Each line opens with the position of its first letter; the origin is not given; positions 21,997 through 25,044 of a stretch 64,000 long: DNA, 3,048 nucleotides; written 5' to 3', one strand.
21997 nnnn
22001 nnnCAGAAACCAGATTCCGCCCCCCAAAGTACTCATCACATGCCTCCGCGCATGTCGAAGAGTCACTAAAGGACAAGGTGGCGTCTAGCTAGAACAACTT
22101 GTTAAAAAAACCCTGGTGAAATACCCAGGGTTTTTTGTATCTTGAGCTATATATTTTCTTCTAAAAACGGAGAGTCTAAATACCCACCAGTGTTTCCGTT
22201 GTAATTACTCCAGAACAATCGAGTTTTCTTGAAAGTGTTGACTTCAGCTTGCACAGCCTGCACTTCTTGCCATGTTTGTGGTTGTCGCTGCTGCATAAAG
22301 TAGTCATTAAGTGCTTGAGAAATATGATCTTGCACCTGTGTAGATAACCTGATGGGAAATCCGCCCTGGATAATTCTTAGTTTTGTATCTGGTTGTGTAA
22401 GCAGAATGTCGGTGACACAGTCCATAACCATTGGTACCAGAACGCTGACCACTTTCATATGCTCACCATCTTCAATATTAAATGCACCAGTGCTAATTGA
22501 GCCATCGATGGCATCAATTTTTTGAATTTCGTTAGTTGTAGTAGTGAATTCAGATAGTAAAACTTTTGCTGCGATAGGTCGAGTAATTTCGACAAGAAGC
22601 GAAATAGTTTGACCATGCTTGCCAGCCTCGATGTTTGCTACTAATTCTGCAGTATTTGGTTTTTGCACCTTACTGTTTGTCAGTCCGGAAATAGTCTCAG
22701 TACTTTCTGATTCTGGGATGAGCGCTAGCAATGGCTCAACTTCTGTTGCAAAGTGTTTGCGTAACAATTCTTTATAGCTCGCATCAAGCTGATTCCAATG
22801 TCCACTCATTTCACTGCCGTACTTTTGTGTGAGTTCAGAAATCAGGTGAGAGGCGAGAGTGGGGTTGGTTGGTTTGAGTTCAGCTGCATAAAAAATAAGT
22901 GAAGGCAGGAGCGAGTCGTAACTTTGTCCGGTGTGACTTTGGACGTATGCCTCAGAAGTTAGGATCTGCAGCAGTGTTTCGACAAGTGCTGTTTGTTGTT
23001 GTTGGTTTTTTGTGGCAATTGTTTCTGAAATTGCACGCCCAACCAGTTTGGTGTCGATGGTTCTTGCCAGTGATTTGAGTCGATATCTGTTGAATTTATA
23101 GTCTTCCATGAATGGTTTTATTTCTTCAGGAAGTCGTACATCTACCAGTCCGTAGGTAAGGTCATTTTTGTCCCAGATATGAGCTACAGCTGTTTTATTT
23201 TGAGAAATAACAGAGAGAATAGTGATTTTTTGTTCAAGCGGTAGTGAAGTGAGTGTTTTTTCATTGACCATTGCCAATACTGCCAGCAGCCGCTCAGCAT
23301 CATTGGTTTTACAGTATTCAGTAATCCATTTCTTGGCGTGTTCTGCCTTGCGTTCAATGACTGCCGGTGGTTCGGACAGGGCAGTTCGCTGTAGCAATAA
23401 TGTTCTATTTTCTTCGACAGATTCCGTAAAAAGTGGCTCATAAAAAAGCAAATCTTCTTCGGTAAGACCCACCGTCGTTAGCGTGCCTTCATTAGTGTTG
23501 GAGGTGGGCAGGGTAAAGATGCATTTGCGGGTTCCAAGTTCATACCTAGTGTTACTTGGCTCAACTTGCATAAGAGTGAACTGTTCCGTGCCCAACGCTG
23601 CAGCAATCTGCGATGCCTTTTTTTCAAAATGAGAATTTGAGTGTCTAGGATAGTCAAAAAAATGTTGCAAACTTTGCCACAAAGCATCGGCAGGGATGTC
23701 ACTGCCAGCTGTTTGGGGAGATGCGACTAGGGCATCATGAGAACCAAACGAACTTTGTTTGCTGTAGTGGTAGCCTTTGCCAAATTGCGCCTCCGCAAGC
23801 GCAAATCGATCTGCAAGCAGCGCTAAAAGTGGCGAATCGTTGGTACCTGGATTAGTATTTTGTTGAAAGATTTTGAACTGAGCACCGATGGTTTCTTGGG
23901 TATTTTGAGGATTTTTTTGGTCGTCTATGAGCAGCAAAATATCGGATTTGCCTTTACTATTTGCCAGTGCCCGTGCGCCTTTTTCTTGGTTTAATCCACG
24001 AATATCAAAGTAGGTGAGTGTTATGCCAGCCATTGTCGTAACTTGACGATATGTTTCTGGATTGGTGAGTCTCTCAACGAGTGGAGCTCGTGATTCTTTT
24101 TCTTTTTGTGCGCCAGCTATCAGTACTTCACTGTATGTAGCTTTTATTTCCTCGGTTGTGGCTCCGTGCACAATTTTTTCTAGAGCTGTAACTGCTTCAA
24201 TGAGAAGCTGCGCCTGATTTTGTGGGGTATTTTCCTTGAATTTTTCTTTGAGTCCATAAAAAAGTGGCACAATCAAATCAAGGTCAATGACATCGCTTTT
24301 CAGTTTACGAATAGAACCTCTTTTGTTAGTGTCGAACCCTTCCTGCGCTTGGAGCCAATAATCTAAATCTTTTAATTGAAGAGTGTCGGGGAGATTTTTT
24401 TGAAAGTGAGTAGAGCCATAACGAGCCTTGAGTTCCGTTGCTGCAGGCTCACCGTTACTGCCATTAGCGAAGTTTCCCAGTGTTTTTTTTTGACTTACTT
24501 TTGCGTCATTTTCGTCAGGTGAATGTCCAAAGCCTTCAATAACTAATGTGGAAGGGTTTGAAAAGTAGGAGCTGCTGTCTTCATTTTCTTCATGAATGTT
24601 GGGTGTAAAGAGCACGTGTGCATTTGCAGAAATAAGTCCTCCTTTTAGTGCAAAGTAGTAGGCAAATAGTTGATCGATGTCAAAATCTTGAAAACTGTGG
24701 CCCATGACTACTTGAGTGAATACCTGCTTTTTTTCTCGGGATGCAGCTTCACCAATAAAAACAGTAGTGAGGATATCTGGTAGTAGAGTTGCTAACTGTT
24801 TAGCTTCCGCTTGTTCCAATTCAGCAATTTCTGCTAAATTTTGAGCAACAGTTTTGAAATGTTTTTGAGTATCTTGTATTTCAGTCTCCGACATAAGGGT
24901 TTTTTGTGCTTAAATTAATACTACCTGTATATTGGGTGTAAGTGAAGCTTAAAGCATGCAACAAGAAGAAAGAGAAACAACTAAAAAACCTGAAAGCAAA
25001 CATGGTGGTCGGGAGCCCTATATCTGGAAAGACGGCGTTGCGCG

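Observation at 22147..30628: Divergent pair of giant genes: a 915-aa unknown protein and a 1890-aa DEAH-helicase fusion sharing a 61-nt promoter region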

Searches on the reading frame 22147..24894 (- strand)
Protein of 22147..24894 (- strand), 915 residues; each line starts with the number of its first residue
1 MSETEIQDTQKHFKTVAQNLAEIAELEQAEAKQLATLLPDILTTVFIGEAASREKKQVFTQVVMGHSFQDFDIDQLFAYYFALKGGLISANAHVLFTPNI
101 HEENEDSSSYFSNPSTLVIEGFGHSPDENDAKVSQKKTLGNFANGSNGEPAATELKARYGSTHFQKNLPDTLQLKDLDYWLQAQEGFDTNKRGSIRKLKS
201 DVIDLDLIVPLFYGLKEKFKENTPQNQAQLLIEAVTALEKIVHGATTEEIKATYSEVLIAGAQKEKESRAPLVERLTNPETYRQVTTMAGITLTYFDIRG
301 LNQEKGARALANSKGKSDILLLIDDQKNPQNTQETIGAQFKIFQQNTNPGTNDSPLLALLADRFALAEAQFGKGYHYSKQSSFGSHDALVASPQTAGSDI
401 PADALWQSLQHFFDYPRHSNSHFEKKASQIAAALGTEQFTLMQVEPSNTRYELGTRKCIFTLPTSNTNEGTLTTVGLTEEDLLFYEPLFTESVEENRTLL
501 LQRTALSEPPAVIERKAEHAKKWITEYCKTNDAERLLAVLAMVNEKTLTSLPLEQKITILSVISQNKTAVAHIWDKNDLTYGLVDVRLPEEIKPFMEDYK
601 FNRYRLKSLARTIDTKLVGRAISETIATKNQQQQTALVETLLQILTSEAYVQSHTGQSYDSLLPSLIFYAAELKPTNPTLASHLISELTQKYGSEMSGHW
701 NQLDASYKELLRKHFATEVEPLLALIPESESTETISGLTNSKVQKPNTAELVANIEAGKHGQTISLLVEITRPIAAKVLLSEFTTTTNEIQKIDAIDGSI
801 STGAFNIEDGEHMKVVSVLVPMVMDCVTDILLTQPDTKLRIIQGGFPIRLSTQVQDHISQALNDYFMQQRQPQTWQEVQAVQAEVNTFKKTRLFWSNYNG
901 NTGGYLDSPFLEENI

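Call 6: search_protein_families(library=pfam, proteins=[window:22147-24894:-], max_evalue=0.1)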
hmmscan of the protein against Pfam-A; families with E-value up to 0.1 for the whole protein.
window:22147-24894:- (915 aa): 0 families

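Call 10: search_protein_families(library=ncbifam, proteins=[window:22147-24894:-], max_evalue=0.01)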
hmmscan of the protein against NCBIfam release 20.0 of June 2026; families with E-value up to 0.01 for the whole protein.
window:22147-24894:- (915 aa): 0 families

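Call 11: search_protein_families(library=padloc, proteins=[window:22147-24894:-], max_evalue=0.01)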
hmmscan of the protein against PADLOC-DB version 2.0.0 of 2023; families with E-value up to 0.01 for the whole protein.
window:22147-24894:- (915 aa): 0 families

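Call 15: find_homologous_proteins(query=window:22147-24894:-, max_evalue=0.001)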
Query window:22147-24894:- (915 aa): 4 proteins with E <= 0.001 among 8000 candidates.
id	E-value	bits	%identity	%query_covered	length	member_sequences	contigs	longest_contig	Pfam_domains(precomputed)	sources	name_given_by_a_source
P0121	0.0e+0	2032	100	100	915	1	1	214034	-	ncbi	-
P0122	0.0e+0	1544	77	98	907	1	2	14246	-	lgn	-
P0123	9.3e-255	866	49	97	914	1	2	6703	-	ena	-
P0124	2.8e-254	865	48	96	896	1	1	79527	-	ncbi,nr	ncbi:MAG: hypothetical protein H6773_03985 [Pseudomonadales bacterium]|nr:hypothetical protein [Pseu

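Call 16: find_encoding_contigs(protein=P0122, flank=10000, max_places=3)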
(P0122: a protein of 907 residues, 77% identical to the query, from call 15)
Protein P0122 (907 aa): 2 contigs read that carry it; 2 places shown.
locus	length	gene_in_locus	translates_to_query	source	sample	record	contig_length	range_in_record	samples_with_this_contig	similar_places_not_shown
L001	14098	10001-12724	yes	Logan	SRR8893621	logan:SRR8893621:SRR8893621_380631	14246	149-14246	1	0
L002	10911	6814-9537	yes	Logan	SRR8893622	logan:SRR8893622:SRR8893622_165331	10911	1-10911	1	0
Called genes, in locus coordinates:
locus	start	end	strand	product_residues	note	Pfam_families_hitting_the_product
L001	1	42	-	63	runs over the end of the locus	?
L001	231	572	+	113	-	PF01197:Ribosomal_L31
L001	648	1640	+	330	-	PF03462:PCRF, PF00472:RF-1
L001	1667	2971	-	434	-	PF22694:CtpB_N-like (weak), PF17820:PDZ_6 (weak), PF03572:Peptidase_S41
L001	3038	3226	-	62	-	PF01084:Ribosomal_S18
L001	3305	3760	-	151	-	PF00436:SSB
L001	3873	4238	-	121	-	PF01250:Ribosomal_S6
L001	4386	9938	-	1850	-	PF00270:DEAD (faint)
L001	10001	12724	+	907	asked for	-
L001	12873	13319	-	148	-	-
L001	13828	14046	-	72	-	-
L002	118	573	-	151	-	PF00436:SSB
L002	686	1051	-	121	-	PF01250:Ribosomal_S6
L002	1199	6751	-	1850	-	PF00270:DEAD (faint)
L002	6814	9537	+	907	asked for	-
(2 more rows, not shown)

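Call 17: find_encoding_contigs(protein=P0124, flank=10000, max_places=3)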
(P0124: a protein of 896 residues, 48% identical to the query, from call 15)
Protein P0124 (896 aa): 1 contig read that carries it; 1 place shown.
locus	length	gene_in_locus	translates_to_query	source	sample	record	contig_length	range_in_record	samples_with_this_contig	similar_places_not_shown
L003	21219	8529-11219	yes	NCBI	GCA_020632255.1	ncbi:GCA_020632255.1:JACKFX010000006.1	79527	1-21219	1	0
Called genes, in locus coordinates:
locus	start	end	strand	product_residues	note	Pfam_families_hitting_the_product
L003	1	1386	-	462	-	PF13522:GATase_6, PF13537:GATase_7, PF13580:SIS_2 (faint), PF01380:SIS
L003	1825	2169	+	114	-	PF01197:Ribosomal_L31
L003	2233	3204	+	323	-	PF03462:PCRF, PF00472:RF-1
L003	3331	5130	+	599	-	PF01743:PolyA_pol, PF01966:HD (weak)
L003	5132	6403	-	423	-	PF22694:CtpB_N-like, PF17820:PDZ_6 (weak), PF03572:Peptidase_S41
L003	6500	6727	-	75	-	PF01084:Ribosomal_S18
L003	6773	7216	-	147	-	PF00436:SSB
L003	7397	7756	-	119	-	PF01250:Ribosomal_S6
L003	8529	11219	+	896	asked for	-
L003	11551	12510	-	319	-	-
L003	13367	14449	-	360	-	PF01926:MMR_HSR1, PF02421:FeoB_N (weak), PF06071:YchF-GTPase_C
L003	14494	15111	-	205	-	PF01794:Ferric_reduct (weak)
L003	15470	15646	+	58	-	-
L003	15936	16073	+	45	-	-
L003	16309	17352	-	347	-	PF09587:PGA_cap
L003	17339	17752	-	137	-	PF01475:FUR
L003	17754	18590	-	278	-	PF00950:ABC-3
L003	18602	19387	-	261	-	PF00005:ABC_tran, PF13401:AAA_22 (weak), PF13304:AAA_21 (faint)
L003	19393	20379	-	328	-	PF01297:ZnuA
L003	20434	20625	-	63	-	PF04024:PspC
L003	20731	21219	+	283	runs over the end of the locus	PF00483:NTP_transferase, PF12804:NTP_transf_3 (weak)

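Call 18: find_encoding_contigs(protein=P0123, flank=10000, max_places=3)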
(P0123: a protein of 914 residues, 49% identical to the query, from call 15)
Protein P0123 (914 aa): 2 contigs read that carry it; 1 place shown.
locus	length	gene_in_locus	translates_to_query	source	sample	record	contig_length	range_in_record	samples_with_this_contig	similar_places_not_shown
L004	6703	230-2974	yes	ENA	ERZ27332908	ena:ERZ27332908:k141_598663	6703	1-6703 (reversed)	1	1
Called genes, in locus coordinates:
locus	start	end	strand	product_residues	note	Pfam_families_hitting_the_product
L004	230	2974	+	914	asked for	-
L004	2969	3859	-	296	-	-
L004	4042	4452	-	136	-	-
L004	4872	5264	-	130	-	-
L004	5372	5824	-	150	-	-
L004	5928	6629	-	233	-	-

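Call 28: find_homologous_proteins(query=A1, max_evalue=0.001)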
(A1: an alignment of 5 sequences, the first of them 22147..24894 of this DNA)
Query A1 (5 sequences) (915 aa, profile of the alignment): 4 proteins with E <= 0.001 among 8000 candidates.
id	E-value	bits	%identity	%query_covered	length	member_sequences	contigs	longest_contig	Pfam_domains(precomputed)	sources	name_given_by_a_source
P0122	0.0e+0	1557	77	98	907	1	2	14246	-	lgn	-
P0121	0.0e+0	1557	100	100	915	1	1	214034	-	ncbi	-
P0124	0.0e+0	1520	48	96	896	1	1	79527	-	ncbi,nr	ncbi:MAG: hypothetical protein H6773_03985 [Pseudomonadales bacterium]|nr:hypothetical protein [Pseu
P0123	0.0e+0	1504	49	97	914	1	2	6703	-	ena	-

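Call 40: search_protein_representatives(alignment_id=A2)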
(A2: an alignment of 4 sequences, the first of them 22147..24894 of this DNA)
Query: 4 sequences, 903 profile positions. Proteins with E-value up to 0.001 (for the whole library): 50; up to 1e-10: 46; up to 1e-30: 37. The best 50 are listed.
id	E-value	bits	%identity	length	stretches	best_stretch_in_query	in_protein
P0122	0.0e+00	1677.1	-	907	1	16-902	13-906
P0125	6.8e-126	438.0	-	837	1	51-847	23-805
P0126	8.5e-125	434.4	-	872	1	45-851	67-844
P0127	5.3e-122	425.1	-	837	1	51-897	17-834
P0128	1.5e-120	420.3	-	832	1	50-857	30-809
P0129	6.9e-120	418.1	-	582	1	58-661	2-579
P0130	2.9e-119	416.1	-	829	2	47-682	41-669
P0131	1.2e-113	397.5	-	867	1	45-845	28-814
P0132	2.6e-111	389.8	-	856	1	49-843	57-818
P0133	6.5e-109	381.8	-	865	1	48-899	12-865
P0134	8.9e-103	361.5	-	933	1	48-849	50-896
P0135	8.8e-102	358.2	-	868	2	48-849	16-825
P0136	1.6e-96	340.8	-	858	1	48-840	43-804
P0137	1.0e-91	324.9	-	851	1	47-848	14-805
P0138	3.2e-91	323.3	-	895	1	51-844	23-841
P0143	3.6e-78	280.1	-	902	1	45-850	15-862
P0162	1.1e-23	99.8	-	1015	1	54-846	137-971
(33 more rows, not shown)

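Call 44: predict_structure(alignment_id=A2)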
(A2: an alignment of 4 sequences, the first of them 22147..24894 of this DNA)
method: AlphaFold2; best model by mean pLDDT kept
length: 915 residues; sequences in the alignment: 4
mean_pLDDT: 53.9   pTM: 0.34
mean pLDDT of the five models: 53.9, 53.9, 50.0, 46.3, 43.2
residues with pLDDT >= 90: 1; 70-90: 223; 50-70: 249; < 50: 442
segments of 3 or more residues with pLDDT < 50: 1-40, 44-75, 81-83, 85-203, 269-296, 298-419, 443-455, 467-470, 505-513, 577-606, 656-658, 729-743, 770-781, 806-810, 913-915
pLDDT, mean of each block of 10 residues (from residue 1): 33 33 33 45 47 42 38 48 47 45 45 43 33 36 36 39 32 36 34 32 53 67 56 62 64 77 58 44 41 46 39 40 44 40 37 36 36 30 24 27 33 34 65 71 39 50 57 61 58 73 49 56 76 69 61 86 80 53 29 30 47 71 80 87 81 58 78 80 83 64 63 70 62 32 56 65 65 35 56 54 50 66 81 80 59 76 83 81 84 73 63 43
secondary structure, 60 per line:
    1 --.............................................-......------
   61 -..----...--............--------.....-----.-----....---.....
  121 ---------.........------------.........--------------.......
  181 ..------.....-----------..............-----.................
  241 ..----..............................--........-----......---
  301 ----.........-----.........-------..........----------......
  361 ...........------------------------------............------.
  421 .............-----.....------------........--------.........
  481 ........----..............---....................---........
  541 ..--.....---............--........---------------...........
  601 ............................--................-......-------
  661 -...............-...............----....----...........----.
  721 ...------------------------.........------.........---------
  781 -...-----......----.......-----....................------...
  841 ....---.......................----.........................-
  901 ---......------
elements in order (helices of 4 or more, strands of 3 or more residues): H3-47 H49-54 H73-84 E93-97 E116-120 H130-138 H151-159 H174-182 H189-193 H205-218 H224-242 H247-276 E282-286 E292-297 H305-313 E319-327 E335-344 H355-371 H402-413 H420-433 E439-443 E456-463 E472-478 H479-488 H493-506 H510-529 H533-542 H545-549 H553-564 H567-574 H590-628 H631-646 H648-653 H662-676 H678-692 H697-700 H705-715 H720-723 H748-756 E763-771 E782-784 E790-792 E800-806 H812-831 E838-844 H848-870 H875-892 E893-899 E904-909

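Call 47: search_protein_families(library=pfam, alignment_id=A5, max_evalue=1)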
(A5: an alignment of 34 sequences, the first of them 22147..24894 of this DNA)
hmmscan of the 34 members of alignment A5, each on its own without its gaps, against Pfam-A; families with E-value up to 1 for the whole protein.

A. member 1, window:22147-24894:- (915 aa): 0 families

B. families by the number of members that match (of 34 scanned): 31 families (the first 25 are shown)
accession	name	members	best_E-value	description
PF08676.16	MutL_C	2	0.044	MutL C terminal dimerisation domain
PF24005.1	DUF7320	1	0.0012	Domain of unknown function (DUF7320)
PF08167.18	RIX1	1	0.0027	rRNA processing/ribosome biogenesis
PF22023.1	Pus10_THUMP_arc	1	0.0028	Pus10 THUMP domain, archaeal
PF07560.16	DUF1539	1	0.0052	Domain of Unknown Function (DUF1539)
PF00515.34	TPR_1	1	0.0059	Tetratricopeptide repeat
PF00350.29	Dynamin_N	1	0.02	Dynamin family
PF23461.1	ZMYND11_CC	1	0.025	ZMYND11 protein coiled-coil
PF09372.15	PRANC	1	0.039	PRANC domain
PF23055.1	DUF7041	1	0.04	Domain of unknown function (DUF7041)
PF00332.24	Glyco_hydro_17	1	0.04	Glycosyl hydrolases family 17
PF22745.1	Nlig-Ia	1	0.047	DNA ligase-like, N-terminal NAD+-binding domain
PF07082.17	DUF1350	1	0.068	Protein of unknown function (DUF1350)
PF07719.23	TPR_2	1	0.069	Tetratricopeptide repeat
PF15881.10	DUF4734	1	0.077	Domain of unknown function (DUF4734)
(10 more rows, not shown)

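Call 48: search_solved_structures(query=A5, max_evalue=10)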
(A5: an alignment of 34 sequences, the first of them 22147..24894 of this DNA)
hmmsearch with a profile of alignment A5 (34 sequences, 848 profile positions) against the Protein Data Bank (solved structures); distinct sequences matched with E-value up to 10: 3.
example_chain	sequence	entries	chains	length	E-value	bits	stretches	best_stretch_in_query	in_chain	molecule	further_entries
3cmu_A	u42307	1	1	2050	0.078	14.6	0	291-323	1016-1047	Protein recA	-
3cmt_A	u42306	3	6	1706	0.23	13.1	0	299-323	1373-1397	Protein recA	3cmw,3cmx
3cmv_A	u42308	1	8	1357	0.86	11.2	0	300-323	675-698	Protein recA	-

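Call 50: find_related_loci(query=A1, collection=genome_contigs, flank=10000)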
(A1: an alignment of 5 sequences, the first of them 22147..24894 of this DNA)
Query A1 (915 aa) in genome_contigs; peptide patterns used: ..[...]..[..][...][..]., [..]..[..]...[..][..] (x = any residue, [..] = any of these).
105 stretches matched a pattern; 2 encode a relative of the query (tblastn E <= 1e-3); 2 distinct loci.
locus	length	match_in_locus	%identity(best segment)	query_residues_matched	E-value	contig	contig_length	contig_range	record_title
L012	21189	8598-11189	48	37-912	0e+0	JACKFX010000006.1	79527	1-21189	MAG: Pseudomonadales bacterium isolate HK-STAS-PATE-16 HK-STAS-PATE-16_6, whole genome shotgun sequence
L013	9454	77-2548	26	59-867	2e-73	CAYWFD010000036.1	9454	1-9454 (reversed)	MAG TPA_asm: uncultured Gammaproteobacteria bacterium isolate binchicken_co326_112 genome assembly, contig: NODE_3824_le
